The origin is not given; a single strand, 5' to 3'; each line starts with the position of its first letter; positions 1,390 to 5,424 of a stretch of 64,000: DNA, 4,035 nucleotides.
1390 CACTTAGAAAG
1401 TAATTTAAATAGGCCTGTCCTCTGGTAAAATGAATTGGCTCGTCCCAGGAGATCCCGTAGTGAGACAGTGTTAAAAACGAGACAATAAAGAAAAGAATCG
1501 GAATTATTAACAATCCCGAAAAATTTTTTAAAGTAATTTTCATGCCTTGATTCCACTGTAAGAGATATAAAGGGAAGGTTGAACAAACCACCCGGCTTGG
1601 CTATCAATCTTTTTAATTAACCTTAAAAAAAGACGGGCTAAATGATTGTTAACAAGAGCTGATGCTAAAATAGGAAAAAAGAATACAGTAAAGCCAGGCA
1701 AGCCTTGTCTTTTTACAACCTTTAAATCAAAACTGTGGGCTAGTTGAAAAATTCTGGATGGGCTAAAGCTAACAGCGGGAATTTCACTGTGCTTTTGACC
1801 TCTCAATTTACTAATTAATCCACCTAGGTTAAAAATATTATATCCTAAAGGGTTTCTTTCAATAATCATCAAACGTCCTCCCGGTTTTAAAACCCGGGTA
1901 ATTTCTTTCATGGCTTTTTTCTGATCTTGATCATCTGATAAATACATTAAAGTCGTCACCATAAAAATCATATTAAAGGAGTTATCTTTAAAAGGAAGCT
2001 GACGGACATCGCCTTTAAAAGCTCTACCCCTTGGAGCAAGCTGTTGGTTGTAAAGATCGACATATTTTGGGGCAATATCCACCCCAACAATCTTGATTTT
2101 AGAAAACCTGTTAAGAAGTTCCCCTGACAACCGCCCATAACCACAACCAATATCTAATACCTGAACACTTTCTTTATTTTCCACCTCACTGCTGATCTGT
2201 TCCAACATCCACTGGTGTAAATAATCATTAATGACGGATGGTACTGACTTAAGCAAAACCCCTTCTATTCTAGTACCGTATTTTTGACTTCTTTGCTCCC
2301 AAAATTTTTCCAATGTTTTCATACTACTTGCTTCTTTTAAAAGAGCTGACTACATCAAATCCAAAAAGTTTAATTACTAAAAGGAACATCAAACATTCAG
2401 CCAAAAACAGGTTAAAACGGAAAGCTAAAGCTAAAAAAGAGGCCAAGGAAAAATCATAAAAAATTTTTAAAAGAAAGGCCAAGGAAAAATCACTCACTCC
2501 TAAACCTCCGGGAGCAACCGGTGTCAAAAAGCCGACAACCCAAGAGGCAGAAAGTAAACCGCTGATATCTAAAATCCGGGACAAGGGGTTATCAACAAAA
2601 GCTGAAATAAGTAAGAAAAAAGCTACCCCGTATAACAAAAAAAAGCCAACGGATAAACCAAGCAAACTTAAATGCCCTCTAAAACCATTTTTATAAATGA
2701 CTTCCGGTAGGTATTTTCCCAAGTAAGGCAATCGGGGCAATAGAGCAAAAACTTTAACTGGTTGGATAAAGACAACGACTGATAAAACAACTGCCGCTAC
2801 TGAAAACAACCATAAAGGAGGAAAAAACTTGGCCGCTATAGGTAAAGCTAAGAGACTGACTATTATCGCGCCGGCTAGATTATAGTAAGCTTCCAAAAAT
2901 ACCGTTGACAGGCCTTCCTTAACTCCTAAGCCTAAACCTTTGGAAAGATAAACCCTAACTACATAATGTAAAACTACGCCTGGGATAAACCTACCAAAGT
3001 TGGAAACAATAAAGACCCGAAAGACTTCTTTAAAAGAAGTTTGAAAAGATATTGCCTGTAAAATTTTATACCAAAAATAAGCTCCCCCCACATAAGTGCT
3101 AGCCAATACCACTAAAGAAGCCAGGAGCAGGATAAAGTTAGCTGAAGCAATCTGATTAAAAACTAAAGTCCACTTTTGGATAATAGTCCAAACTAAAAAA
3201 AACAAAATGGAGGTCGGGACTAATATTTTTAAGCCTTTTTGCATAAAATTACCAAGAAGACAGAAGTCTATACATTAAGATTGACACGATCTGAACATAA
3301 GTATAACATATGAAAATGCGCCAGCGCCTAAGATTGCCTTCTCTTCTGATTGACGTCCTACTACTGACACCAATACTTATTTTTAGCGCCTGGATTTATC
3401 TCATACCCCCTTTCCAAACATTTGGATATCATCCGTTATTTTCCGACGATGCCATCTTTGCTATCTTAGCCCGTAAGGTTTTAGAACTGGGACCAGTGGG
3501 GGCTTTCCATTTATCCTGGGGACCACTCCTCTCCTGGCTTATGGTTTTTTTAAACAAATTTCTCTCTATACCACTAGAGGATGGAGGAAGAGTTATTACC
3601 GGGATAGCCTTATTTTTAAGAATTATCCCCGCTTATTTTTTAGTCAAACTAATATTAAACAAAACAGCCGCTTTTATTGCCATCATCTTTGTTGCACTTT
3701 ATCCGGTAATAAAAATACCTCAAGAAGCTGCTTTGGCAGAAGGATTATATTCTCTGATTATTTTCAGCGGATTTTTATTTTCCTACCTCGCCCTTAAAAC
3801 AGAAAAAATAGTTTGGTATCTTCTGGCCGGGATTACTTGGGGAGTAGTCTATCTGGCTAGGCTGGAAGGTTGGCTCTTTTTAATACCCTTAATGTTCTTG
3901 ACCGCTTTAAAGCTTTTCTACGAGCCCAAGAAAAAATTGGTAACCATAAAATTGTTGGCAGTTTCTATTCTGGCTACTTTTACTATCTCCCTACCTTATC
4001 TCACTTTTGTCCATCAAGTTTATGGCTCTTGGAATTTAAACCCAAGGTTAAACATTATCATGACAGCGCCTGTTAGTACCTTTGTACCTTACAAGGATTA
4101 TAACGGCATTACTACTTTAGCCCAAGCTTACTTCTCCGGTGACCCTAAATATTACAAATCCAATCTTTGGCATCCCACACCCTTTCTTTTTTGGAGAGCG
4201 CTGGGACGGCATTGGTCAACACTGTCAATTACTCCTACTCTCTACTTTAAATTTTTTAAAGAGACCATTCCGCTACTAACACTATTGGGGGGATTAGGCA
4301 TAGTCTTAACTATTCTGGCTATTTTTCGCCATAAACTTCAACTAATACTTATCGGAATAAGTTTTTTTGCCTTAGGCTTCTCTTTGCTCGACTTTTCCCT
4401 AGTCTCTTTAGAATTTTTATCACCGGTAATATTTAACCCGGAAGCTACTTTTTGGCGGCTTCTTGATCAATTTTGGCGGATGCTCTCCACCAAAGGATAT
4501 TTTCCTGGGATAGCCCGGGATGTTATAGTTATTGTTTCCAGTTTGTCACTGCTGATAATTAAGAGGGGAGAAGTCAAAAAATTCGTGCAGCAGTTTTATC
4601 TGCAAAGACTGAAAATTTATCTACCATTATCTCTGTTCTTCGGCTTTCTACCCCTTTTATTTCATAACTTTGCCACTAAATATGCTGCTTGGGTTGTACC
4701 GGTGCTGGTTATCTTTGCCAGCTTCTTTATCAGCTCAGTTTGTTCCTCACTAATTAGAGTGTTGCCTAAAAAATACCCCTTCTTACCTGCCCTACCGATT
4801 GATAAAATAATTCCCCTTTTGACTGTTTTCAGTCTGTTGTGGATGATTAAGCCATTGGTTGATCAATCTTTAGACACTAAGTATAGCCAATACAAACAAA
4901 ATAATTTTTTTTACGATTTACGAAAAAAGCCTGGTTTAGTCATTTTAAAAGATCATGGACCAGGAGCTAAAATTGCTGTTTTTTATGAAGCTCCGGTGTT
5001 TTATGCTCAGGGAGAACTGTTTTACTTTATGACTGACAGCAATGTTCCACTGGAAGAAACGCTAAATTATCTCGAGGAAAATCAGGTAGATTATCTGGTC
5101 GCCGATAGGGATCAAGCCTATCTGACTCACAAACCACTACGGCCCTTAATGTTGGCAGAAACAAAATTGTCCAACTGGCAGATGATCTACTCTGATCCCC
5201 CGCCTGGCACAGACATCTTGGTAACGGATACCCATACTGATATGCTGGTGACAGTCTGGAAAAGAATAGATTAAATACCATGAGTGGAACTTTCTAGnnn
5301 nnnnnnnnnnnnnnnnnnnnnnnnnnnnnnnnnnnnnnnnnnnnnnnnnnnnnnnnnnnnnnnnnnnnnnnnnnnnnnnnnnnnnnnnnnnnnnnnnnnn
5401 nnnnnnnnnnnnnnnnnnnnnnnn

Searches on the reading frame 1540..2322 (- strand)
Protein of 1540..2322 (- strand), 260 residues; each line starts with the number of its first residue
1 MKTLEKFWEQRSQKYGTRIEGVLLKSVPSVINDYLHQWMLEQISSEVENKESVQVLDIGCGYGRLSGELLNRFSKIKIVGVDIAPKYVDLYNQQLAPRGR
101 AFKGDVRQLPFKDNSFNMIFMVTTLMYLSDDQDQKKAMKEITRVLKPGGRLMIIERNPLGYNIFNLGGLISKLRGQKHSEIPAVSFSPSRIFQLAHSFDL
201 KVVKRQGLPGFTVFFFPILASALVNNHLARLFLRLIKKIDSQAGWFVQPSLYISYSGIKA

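Call 13: search_protein_families(library=pfam, proteins=[window:1540-2322:-], max_evalue=0.001)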
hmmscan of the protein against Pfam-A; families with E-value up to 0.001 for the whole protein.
window:1540-2322:- (260 aa): 17 families
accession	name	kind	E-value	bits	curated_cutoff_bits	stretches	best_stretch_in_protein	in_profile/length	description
PF13649.12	Methyltransf_25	-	2.6e-23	83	27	1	55-149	1-97/97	Methyltransferase domain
PF08241.18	Methyltransf_11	-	1e-22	81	21.2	1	56-153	1-95/95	Methyltransferase domain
PF13847.12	Methyltransf_31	-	3.4e-17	62.9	27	1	50-157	2-113/145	Methyltransferase domain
PF08242.18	Methyltransf_12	-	3.2e-15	57.1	30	1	56-151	1-98/98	Methyltransferase domain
PF01209.24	Ubie_methyltran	-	9.6e-14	51.7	20.1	1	35-157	31-155/233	ubiE/COQ5 methyltransferase family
PF13489.12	Methyltransf_23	-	9.4e-10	38.9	27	1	49-158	20-121/164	Methyltransferase domain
PF05175.20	MTS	-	9e-09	35.6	23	1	46-162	26-147/170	Methyltransferase small domain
PF05148.21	Methyltransf_8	-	5.3e-08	33.4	27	1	42-155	62-158/219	Hypothetical methyltransferase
PF03141.22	Methyltransf_29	-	5.2e-07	29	23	1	32-152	99-216/506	Putative S-adenosyl-L-methionine-dependent methyltransferase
PF02353.26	CMAS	-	2.1e-05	24.4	27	1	48-153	59-164/273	Mycolic acid cyclopropane synthetase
PF01739.24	CheR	-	2.9e-05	24.1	27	0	114-153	135-173/195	CheR methyltransferase, SAM binding domain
PF00891.24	Methyltransf_2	-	8.2e-05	22.5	22.3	1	53-155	64-166/210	O-methyltransferase domain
PF01728.25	FtsJ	-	0.00015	22.2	24.1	1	42-116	11-85/181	FtsJ-like methyltransferase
PF05891.18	Methyltransf_PK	-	0.00016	21.7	27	1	40-155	42-161/218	AdoMet dependent proline di-methyltransferase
PF02390.23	Methyltransf_4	-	0.00019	21.4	24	0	53-95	3-45/173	Putative methyltransferase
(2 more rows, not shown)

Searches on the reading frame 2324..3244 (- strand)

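Call 13: search_protein_families(library=pfam, proteins=[window:2324-3244:-], max_evalue=0.001)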
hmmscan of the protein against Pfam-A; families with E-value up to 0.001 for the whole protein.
window:2324-3244:- (306 aa): 1 family
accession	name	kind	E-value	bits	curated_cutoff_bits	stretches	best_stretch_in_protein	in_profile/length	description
PF03706.18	LPG_synthase_TM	-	1.2e-16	61.5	33.4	1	12-280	6-295/302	Lysylphosphatidylglycerol synthase TM region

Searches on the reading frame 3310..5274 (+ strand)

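Call 13: search_protein_families(library=pfam, proteins=[window:3310-5274:+], max_evalue=0.001)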
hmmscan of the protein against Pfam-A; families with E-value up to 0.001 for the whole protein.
window:3310-5274:+ (654 aa): 1 family
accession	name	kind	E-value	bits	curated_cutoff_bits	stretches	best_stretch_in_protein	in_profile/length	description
PF13231.12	PMT_2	-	2e-05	25.3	26.1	1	72-221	4-149/160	Dolichyl-phosphate-mannose-protein mannosyltransferase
